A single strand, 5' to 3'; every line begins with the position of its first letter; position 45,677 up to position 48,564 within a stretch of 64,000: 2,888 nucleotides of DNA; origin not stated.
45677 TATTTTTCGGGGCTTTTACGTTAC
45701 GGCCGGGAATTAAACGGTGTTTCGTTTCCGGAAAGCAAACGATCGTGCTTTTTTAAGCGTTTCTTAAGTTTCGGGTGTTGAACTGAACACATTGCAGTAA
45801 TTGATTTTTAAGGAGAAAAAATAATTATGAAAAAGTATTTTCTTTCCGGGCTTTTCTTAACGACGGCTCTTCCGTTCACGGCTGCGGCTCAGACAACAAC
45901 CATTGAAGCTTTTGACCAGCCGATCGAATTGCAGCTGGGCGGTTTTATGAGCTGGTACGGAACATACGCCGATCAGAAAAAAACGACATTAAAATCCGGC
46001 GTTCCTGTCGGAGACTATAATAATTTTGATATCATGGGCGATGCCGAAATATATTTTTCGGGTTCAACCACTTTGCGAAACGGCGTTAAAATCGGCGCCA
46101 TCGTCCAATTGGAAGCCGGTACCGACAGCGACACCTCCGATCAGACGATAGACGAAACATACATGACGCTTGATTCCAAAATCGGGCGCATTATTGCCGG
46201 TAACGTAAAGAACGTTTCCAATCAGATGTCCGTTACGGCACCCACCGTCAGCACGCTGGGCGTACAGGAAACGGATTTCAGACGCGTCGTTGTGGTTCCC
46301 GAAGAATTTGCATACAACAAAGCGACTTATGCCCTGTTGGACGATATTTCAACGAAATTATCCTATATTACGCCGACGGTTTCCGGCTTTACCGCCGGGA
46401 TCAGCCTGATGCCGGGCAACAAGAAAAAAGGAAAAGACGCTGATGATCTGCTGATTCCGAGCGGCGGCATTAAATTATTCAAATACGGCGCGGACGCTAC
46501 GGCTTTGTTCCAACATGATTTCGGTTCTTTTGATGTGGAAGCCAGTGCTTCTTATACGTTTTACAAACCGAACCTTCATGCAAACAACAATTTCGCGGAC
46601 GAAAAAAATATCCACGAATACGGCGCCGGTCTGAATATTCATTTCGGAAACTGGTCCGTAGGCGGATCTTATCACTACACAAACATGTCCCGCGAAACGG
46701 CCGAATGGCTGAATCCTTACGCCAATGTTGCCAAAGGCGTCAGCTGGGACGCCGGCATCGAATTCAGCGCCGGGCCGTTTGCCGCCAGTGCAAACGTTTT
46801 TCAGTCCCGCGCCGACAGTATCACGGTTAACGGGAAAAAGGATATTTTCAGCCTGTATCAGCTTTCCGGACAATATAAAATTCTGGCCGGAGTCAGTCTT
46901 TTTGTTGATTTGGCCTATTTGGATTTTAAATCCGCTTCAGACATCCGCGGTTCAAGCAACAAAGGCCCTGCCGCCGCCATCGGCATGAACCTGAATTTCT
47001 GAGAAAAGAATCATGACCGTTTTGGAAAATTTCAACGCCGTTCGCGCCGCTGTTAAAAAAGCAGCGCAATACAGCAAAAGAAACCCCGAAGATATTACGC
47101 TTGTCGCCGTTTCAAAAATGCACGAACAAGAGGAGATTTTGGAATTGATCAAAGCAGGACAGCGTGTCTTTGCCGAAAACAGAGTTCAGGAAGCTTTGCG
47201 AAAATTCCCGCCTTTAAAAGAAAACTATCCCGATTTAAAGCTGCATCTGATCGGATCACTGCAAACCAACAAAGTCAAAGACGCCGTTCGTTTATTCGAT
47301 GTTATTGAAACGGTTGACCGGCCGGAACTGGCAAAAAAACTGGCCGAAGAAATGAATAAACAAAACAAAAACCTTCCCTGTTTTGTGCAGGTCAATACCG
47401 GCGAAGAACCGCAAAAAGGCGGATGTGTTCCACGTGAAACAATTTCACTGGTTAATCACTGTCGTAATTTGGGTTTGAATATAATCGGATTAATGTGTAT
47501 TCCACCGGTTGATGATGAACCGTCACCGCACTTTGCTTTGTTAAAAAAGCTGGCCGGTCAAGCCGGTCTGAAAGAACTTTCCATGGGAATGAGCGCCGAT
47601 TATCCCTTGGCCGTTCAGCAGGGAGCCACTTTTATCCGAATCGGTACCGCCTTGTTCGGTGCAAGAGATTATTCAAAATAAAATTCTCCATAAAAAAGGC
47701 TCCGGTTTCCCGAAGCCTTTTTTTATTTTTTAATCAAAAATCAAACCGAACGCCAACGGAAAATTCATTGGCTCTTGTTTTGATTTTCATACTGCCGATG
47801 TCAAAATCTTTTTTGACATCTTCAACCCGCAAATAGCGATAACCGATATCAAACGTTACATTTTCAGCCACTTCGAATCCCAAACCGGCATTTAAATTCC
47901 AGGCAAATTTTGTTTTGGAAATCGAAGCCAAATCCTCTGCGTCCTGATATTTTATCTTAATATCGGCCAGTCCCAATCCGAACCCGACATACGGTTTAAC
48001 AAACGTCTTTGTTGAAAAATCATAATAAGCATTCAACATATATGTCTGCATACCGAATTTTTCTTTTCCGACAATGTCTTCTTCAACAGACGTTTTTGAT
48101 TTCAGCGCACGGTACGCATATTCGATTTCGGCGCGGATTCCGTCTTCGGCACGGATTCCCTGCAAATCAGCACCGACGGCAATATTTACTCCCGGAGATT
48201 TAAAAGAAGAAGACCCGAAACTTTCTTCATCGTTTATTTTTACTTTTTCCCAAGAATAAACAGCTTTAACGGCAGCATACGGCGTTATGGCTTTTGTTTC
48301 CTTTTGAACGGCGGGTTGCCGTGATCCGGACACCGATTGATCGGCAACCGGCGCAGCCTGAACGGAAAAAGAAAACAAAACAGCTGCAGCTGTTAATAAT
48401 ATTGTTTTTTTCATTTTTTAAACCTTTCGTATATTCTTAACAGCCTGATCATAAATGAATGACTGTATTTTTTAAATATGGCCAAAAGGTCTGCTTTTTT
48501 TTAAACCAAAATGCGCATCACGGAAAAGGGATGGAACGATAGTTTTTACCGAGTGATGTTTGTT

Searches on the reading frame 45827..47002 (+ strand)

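Call 6: search_protein_families(library=pfam, proteins=[window:45827-47002:+], max_evalue=0.01)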
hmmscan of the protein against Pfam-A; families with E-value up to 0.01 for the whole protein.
window:45827-47002:+ (391 aa): 1 family
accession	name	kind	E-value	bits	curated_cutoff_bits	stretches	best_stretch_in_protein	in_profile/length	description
PF13609.12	Porin_4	-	2.2e-31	110.2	27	1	13-368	6-308/310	Gram-negative porin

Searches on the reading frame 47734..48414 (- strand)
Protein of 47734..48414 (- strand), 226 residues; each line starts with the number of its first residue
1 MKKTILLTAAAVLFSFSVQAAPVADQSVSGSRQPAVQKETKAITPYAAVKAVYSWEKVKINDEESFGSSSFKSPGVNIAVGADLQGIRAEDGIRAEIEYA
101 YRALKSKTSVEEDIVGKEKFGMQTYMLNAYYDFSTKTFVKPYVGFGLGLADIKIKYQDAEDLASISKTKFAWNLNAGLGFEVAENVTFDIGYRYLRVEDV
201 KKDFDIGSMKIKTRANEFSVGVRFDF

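Call 6: search_protein_families(library=pfam, proteins=[window:47734-48414:-], max_evalue=0.01)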
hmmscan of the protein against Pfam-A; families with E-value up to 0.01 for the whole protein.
window:47734-48414:- (226 aa): 6 families
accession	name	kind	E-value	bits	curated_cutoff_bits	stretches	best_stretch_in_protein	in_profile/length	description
PF13505.12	OMP_b-brl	-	1.6e-18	67.9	28.7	1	9-224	2-175/175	Outer membrane protein beta-barrel domain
PF02462.21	Opacity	-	2.8e-11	44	21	1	124-226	31-126/126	Opacity family porin protein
PF01617.23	Surface_Ag_2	-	1.9e-09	37.8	22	1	114-216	127-221/247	Surface antigen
PF13568.12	OMP_b-brl_2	-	0.0016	19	27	1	63-194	28-168/175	Outer membrane protein beta-barrel domain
PF07437.17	YfaZ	-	0.0027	17.8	23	1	172-206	132-168/180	YfaZ precursor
PF03922.20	OmpW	-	0.0051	17.2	24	1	126-213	88-178/195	OmpW family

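Call 36: find_encoding_contigs(protein=window:47734-48414:-, flank=6000, max_places=10)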
Protein window:47734-48414:- (226 aa): 17 contigs read that carry it; 9 places shown.
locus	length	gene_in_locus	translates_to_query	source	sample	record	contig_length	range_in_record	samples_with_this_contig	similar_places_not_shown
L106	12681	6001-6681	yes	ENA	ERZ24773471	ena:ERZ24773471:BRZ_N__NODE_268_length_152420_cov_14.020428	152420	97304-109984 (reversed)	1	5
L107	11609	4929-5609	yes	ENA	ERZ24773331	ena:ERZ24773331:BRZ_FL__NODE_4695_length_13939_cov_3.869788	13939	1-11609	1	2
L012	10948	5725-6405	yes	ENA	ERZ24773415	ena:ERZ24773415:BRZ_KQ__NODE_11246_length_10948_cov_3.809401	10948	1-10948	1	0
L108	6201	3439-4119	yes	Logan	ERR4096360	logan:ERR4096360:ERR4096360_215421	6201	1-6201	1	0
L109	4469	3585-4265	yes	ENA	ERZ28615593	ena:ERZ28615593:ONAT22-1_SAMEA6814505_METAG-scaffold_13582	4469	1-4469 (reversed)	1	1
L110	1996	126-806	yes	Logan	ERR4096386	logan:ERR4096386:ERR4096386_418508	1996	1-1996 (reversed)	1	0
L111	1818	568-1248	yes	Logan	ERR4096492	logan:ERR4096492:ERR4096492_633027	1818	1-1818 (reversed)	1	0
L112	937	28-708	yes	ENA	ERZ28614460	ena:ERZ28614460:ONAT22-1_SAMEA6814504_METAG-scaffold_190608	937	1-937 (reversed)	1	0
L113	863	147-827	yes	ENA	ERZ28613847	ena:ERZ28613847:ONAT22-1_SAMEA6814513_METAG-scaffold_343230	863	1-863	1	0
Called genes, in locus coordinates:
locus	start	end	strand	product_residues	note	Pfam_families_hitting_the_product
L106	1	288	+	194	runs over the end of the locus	PF01195:Pept_tRNA_hydro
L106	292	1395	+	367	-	PF01926:MMR_HSR1, PF02421:FeoB_N, PF06071:YchF-GTPase_C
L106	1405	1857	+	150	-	PF00588:SpoU_methylase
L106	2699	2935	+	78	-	-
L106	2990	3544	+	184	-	-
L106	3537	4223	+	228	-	PF04250:DUF429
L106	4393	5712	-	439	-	PF13356:Arm-DNA-bind_3, PF14659:Phage_int_SAM_3, PF00589:Phage_integrase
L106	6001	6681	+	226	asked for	PF13505:OMP_b-brl, PF02462:Opacity, PF01617:Surface_Ag_2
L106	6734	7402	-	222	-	PF01168:Ala_racemase_N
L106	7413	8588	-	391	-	PF13609:Porin_4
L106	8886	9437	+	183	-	PF12100:DUF3576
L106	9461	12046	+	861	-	PF00133:tRNA-synt_1, PF01406:tRNA-synt_1e (faint), PF09334:tRNA-synt_1g, PF13603:tRNA-synt_1_2, PF00133:tRNA-synt_1, PF08264:Anticodon_1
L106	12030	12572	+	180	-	PF04390:LptE (weak)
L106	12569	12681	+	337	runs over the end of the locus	-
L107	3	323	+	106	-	?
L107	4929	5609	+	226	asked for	PF13505:OMP_b-brl, PF02462:Opacity, PF01617:Surface_Ag_2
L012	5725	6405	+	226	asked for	PF13505:OMP_b-brl, PF02462:Opacity, PF01617:Surface_Ag_2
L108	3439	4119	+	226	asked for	PF13505:OMP_b-brl, PF02462:Opacity, PF01617:Surface_Ag_2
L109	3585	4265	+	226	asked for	PF13505:OMP_b-brl, PF02462:Opacity, PF01617:Surface_Ag_2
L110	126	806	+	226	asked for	PF13505:OMP_b-brl, PF02462:Opacity, PF01617:Surface_Ag_2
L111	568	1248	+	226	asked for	PF13505:OMP_b-brl, PF02462:Opacity, PF01617:Surface_Ag_2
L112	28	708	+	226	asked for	PF13505:OMP_b-brl, PF02462:Opacity, PF01617:Surface_Ag_2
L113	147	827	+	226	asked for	PF13505:OMP_b-brl, PF02462:Opacity, PF01617:Surface_Ag_2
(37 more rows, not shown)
